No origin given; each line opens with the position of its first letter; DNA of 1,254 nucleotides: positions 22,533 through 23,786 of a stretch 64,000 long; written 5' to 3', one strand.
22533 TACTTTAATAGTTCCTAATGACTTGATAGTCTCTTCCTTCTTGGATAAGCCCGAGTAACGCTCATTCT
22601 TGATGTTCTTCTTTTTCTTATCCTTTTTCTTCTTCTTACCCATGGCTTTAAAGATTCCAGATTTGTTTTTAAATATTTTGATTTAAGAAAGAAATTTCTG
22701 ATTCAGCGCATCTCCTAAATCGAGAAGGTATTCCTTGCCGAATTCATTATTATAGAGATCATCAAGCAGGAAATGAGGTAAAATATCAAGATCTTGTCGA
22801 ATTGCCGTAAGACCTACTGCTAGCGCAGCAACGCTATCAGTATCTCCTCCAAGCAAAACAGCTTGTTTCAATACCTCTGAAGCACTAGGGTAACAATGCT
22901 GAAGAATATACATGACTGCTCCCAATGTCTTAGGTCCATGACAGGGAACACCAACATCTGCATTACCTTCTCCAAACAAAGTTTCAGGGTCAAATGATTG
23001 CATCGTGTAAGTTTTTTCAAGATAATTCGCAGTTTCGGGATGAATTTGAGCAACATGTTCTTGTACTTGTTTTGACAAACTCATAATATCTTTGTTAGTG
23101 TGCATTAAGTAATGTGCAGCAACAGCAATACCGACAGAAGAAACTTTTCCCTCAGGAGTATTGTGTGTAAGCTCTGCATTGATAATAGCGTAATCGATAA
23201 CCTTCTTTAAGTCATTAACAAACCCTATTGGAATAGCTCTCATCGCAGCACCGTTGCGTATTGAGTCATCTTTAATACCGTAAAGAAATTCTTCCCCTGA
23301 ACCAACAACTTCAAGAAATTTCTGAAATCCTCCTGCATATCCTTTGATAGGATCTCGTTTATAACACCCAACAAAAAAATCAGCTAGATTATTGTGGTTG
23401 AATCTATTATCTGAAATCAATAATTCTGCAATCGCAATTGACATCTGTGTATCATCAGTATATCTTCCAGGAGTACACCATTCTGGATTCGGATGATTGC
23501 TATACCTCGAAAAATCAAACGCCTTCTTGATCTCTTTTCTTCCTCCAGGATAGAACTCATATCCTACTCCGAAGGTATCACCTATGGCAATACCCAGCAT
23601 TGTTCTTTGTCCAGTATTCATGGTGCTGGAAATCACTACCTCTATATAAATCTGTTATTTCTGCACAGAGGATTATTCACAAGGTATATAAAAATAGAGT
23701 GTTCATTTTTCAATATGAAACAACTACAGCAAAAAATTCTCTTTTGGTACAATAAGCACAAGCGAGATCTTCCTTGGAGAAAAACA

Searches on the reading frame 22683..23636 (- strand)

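Call 84: search_protein_families(library=pfam, proteins=[window:22683-23636:-], max_evalue=0.01)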
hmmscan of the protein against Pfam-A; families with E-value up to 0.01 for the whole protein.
window:22683-23636:- (317 aa): 1 family
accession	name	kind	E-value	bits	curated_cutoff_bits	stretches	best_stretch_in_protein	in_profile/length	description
PF03747.19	ADP_ribosyl_GH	-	9.3e-42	144.1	26.2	1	12-287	2-285/287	ADP-ribosylglycohydrolase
